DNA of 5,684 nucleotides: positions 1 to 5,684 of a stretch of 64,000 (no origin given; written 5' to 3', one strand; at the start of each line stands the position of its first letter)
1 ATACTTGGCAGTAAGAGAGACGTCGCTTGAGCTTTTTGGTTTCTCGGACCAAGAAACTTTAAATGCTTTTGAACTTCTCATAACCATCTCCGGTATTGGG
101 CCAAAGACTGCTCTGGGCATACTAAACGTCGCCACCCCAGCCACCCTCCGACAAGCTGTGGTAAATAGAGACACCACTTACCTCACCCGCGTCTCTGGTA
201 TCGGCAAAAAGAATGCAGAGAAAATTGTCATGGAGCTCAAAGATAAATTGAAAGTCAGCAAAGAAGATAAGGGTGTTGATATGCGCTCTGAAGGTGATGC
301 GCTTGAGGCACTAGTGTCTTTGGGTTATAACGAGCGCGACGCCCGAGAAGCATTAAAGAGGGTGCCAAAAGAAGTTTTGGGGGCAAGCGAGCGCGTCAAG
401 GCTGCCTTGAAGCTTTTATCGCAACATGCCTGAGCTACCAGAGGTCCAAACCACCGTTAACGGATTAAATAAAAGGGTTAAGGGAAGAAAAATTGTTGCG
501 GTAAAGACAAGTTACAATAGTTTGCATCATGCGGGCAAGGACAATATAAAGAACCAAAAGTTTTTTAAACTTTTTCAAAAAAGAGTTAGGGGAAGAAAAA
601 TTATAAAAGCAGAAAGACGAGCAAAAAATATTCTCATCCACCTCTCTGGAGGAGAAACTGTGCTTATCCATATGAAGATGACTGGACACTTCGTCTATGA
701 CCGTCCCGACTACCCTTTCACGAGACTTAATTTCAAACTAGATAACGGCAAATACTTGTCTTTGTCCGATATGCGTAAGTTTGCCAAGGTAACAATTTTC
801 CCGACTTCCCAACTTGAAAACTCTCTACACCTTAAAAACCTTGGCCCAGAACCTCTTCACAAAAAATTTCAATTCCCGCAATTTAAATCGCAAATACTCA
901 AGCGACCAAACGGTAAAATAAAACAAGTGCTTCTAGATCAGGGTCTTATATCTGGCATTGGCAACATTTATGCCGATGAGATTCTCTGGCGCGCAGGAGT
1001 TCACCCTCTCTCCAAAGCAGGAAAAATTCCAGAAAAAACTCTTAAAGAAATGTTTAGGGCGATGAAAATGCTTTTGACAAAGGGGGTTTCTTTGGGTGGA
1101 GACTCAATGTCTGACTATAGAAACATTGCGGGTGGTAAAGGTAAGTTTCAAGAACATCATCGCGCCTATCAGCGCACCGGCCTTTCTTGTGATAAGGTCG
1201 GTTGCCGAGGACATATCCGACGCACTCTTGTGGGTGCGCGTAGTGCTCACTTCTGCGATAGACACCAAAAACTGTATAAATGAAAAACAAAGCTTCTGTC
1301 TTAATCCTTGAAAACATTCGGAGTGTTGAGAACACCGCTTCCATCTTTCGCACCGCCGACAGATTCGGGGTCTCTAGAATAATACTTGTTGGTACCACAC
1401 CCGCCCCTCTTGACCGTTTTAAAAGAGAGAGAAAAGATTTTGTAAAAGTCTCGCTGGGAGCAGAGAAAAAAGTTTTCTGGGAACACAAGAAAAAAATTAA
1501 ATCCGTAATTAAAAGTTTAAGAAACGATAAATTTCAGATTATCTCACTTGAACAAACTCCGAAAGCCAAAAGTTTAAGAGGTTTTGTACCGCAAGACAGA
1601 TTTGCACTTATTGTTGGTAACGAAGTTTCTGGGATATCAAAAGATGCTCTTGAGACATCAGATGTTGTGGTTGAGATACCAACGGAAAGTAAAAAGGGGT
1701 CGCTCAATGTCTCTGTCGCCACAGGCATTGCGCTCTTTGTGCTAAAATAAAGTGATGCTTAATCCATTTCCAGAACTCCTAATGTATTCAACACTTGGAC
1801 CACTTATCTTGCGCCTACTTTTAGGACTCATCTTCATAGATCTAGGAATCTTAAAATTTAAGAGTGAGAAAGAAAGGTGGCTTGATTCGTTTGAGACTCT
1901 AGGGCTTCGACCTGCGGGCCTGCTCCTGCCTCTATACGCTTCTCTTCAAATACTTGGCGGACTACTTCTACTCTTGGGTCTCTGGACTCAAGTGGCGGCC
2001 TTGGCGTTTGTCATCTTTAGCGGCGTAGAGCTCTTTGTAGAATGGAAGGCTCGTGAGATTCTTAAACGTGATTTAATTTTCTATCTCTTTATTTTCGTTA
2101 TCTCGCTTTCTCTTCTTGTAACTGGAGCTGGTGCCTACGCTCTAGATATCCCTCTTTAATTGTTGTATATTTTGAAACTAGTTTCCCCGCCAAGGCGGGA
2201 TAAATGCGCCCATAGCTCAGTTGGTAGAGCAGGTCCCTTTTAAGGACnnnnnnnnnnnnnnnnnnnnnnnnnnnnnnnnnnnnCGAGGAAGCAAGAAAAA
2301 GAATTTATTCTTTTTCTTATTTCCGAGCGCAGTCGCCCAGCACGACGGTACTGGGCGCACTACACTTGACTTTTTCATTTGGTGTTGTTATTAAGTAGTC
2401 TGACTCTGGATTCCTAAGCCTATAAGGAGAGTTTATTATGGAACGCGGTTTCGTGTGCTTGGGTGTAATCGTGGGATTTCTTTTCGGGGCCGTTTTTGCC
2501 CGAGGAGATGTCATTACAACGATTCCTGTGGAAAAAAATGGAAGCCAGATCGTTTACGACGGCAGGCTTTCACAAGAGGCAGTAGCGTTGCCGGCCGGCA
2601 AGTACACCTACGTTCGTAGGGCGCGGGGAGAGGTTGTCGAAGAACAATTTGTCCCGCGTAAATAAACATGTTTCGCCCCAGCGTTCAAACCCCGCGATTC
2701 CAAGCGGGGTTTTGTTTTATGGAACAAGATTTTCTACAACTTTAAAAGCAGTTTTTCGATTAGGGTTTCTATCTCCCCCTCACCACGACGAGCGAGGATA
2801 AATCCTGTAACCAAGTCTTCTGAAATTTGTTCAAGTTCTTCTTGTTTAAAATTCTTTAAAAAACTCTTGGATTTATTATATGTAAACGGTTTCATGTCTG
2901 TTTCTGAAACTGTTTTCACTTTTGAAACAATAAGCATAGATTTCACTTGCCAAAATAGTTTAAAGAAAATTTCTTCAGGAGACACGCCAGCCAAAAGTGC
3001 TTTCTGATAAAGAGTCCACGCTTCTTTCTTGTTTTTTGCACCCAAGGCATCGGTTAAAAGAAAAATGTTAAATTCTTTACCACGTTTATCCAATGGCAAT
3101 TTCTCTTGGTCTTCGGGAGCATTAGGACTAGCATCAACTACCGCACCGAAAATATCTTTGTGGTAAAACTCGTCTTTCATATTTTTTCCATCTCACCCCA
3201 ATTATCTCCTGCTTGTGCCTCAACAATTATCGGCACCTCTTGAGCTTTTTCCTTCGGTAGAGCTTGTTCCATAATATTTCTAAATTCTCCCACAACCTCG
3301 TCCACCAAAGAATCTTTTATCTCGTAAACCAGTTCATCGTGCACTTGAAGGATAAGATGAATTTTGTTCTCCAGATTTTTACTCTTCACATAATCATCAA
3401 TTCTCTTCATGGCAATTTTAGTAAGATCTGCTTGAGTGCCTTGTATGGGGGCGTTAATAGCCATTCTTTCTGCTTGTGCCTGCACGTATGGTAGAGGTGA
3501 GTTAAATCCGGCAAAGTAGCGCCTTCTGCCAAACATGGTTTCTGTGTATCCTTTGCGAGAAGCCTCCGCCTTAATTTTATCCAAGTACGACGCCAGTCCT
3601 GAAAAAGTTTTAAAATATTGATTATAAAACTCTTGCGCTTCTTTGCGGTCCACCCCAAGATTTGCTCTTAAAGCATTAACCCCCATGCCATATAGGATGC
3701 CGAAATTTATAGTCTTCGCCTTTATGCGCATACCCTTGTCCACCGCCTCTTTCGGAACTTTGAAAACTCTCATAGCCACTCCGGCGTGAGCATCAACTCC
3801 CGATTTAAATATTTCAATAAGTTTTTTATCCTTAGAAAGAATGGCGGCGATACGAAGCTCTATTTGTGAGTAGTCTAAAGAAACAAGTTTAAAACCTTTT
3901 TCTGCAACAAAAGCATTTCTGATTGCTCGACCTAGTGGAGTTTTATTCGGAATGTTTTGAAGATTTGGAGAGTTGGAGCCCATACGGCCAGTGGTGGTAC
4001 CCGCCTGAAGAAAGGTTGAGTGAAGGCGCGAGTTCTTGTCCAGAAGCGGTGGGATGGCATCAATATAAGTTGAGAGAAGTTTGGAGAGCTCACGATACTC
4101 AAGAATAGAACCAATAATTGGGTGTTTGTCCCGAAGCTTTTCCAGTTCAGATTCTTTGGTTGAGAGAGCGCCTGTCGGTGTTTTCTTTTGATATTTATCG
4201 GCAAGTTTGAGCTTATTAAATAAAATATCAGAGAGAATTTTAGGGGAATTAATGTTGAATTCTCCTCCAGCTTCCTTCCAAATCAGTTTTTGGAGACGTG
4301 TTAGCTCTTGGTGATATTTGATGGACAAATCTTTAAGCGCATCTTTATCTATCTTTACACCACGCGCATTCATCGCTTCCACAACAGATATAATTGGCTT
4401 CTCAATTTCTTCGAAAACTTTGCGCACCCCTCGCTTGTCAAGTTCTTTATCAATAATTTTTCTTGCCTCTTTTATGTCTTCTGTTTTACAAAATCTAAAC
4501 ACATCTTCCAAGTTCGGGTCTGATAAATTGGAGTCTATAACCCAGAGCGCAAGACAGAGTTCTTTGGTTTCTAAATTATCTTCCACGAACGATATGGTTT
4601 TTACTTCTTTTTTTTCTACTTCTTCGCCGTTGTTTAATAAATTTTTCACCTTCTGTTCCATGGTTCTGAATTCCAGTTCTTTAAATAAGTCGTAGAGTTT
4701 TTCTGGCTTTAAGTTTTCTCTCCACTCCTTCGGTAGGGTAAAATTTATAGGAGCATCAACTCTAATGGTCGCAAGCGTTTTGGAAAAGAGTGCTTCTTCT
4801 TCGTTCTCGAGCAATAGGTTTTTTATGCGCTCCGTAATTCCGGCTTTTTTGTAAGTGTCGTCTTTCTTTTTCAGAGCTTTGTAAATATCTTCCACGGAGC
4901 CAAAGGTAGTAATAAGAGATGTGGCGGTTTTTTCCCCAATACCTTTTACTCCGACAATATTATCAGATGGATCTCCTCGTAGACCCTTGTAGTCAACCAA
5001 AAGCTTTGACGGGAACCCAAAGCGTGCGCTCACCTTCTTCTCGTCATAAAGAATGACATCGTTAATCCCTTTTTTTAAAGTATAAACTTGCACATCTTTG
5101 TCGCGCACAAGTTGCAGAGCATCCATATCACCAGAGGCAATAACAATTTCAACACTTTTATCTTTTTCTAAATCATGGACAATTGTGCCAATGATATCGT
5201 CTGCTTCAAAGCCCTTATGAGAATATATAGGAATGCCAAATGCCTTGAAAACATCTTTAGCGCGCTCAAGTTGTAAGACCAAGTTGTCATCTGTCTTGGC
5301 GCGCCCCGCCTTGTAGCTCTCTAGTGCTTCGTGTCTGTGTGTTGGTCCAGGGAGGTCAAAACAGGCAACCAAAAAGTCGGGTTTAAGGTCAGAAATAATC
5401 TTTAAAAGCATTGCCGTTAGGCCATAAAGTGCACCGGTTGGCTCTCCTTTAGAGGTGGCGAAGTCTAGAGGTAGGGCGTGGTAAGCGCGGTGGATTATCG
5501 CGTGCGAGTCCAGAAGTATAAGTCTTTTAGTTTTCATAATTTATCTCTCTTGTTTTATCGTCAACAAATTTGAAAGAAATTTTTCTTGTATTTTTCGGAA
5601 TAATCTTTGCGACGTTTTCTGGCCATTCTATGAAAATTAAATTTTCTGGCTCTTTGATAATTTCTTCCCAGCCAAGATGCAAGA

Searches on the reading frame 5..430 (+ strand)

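Call 63: search_protein_families(library=pfam, proteins=[window:5-430:+], max_evalue=0.001)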
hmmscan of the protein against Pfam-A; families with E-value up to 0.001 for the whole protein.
window:5-430:+ (142 aa): 4 families
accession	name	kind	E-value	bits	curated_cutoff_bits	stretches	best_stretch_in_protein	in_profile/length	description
PF14520.12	HHH_5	-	1.9e-17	63.9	27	1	22-80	1-57/57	Helix-hairpin-helix domain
PF07499.19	RuvA_C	-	1.5e-10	41.8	24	1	97-139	4-47/47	RuvA, C-terminal domain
PF00633.29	HHH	-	1.8e-05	24.8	24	0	22-36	10-24/30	Helix-hairpin-helix motif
PF12836.13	HHH_3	-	0.00095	19.7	27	0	59-75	15-31/65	Helix-hairpin-helix motif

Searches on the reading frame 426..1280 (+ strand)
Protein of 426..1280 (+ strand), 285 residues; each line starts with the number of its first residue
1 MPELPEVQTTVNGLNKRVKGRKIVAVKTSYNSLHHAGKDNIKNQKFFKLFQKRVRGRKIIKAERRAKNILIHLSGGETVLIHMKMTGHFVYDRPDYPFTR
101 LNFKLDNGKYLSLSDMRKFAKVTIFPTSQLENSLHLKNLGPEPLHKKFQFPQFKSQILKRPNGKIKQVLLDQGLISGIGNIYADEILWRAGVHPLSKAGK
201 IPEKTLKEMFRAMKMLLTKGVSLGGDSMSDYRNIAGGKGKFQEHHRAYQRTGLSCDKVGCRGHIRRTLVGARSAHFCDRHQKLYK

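Call 63: search_protein_families(library=pfam, proteins=[window:426-1280:+], max_evalue=0.001)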
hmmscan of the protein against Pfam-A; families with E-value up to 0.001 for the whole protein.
window:426-1280:+ (285 aa): 3 families
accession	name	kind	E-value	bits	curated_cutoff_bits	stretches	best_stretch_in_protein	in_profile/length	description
PF01149.29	Fapy_DNA_glyco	-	4.2e-28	98.8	25.5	1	1-122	1-117/117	Formamidopyrimidine-DNA glycosylase N-terminal domain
PF06831.19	H2TH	-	4.9e-25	87.8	34.7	1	139-230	1-91/93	Formamidopyrimidine-DNA glycosylase H2TH domain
PF05833.16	NFACT_N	-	0.00017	21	31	0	148-219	174-242/456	NFACT N-terminal and middle domains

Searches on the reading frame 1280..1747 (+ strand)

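Call 63: search_protein_families(library=pfam, proteins=[window:1280-1747:+], max_evalue=0.001)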
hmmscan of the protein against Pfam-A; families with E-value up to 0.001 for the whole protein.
window:1280-1747:+ (156 aa): 1 family
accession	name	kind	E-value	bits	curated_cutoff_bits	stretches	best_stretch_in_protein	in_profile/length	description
PF00588.24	SpoU_methylase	-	5.1e-30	104.9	29.7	1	7-153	3-142/142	SpoU rRNA Methylase family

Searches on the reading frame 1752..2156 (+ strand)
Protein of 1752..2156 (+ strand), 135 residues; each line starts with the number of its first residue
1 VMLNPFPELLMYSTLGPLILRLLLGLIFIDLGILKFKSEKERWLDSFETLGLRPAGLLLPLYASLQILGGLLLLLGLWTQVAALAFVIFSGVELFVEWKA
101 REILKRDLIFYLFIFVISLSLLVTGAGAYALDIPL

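Call 63: search_protein_families(library=pfam, proteins=[window:1752-2156:+], max_evalue=0.001)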
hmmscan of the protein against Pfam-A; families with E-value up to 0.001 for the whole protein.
window:1752-2156:+ (135 aa): 1 family
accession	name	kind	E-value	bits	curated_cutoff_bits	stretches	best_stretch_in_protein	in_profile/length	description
PF07681.17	DoxX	-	7.2e-14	52.6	23.6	1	16-92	1-78/85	DoxX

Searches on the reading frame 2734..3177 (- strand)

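Call 63: search_protein_families(library=pfam, proteins=[window:2734-3177:-], max_evalue=0.001)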
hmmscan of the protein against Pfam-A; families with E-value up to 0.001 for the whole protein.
window:2734-3177:- (147 aa): 1 family
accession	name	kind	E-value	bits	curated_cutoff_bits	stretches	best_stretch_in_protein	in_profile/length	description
PF21694.2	DNA_pol3_delta_C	-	4.3e-10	40.1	27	1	37-147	3-121/121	DNA polymerase III delta subunit, C-terminal domain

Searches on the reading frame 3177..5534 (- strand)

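Call 63: search_protein_families(library=pfam, proteins=[window:3177-5534:-], max_evalue=0.001)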
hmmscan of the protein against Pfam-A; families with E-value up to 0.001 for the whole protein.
window:3177-5534:- (785 aa): 4 families
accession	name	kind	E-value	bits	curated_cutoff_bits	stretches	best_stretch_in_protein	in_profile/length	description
PF00476.26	DNA_pol_A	-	3.6e-134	447.9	34.3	1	398-781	2-381/381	DNA polymerase family A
PF02739.22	5_3_exonuc_N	-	2.2e-49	167.8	34.3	1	4-173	1-164/164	5'-3' exonuclease, N-terminal resolvase-like domain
PF01367.25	5_3_exonuc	-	1.9e-25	89.6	40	1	177-269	4-88/97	5'-3' exonuclease, C-terminal SAM fold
PF14520.12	HHH_5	-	0.00044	21.1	27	0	195-225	6-35/57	Helix-hairpin-helix domain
